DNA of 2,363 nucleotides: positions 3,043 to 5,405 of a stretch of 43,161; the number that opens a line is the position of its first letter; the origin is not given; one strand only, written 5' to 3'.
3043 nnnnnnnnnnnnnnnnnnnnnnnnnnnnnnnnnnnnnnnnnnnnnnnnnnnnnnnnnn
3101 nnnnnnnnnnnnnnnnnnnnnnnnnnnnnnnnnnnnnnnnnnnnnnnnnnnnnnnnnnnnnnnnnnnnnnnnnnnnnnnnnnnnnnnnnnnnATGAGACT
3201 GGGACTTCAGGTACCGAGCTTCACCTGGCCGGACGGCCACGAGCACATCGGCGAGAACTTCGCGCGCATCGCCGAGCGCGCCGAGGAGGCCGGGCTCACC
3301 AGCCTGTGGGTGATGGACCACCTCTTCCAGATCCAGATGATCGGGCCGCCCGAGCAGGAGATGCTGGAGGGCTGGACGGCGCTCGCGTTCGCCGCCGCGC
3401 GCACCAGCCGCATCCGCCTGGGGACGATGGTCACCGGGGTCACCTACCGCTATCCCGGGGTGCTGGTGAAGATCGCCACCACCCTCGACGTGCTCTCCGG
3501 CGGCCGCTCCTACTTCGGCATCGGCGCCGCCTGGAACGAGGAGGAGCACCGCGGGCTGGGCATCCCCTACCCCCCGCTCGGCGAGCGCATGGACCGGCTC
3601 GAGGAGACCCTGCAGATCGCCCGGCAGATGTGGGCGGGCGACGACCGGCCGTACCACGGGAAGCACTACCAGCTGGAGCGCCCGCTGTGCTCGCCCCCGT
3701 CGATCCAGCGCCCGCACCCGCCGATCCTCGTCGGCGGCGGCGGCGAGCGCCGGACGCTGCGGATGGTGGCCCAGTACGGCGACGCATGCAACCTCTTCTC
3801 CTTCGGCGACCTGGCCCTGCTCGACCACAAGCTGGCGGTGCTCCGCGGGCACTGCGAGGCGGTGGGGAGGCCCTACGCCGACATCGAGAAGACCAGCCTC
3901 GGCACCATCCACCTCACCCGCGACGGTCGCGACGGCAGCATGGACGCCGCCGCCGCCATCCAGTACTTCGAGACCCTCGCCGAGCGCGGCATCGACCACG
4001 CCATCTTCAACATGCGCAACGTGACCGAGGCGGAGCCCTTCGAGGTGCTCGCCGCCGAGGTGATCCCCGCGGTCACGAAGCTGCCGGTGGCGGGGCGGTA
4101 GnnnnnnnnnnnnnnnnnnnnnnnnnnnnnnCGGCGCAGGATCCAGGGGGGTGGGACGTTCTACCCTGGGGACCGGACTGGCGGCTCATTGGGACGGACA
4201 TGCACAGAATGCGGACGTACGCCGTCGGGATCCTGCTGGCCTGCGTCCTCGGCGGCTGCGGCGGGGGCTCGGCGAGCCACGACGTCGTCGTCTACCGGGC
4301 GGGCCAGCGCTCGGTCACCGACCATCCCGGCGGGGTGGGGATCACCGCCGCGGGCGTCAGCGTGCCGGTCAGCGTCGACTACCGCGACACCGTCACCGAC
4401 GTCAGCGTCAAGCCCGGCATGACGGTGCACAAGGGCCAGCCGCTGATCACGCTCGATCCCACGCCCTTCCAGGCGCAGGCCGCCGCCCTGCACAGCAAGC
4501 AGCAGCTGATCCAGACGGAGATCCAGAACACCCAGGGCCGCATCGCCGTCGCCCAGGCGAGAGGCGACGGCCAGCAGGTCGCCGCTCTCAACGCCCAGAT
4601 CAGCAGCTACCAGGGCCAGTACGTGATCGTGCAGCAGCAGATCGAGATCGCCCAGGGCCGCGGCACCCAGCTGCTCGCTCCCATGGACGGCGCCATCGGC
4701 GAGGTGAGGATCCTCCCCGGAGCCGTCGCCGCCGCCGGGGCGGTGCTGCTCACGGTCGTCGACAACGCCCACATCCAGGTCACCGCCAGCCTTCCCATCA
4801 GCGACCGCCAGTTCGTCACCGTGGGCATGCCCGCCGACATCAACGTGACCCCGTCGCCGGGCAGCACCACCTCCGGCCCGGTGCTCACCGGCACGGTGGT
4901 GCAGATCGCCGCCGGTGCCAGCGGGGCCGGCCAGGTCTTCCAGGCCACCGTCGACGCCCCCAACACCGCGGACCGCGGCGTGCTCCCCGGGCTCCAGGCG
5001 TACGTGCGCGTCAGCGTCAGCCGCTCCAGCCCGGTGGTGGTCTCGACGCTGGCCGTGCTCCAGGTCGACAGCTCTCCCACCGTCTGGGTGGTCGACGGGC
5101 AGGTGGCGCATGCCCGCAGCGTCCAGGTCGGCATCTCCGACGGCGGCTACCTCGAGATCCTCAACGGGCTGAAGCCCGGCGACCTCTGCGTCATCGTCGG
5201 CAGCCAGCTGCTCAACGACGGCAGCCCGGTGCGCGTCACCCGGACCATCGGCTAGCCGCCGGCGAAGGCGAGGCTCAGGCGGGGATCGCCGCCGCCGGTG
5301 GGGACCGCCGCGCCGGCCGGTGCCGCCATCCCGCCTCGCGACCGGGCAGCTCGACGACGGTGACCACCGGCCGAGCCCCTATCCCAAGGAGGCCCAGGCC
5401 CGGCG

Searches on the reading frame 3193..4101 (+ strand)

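Call 58: search_protein_families(library=pfam, proteins=[window:3193-4101:+], max_evalue=0.001)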
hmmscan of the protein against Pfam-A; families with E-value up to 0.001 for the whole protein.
window:3193-4101:+ (302 aa): 1 family
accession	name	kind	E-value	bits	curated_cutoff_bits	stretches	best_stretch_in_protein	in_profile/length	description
PF00296.26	Bac_luciferase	-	6e-45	154.4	27.9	1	1-256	1-245/314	Luciferase-like monooxygenase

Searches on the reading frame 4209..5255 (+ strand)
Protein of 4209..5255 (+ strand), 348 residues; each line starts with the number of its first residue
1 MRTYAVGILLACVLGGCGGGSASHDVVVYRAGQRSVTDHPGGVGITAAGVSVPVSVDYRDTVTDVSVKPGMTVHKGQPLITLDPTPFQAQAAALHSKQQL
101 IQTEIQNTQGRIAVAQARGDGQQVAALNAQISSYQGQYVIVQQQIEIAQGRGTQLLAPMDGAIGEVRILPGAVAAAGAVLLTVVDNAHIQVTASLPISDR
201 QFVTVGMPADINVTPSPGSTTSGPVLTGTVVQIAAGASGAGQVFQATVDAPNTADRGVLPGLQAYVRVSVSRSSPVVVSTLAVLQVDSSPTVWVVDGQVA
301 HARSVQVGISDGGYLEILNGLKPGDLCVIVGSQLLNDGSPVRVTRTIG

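Call 58: search_protein_families(library=pfam, proteins=[window:4209-5255:+], max_evalue=0.001)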
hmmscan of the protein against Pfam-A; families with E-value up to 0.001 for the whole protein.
window:4209-5255:+ (348 aa): 3 families
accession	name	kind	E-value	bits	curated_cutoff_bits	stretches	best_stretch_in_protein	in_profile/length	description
PF13437.12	HlyD_3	-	1.9e-13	51.5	22.2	1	155-257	2-102/106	HlyD family secretion protein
PF16576.10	HlyD_D23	-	4.6e-12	46.1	30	1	58-225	26-181/214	Barrel-sandwich domain of CusB or HlyD membrane-fusion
PF13533.13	Biotin_lipoyl_2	-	0.00017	21.8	29.8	1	62-83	11-32/32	Biotin-lipoyl like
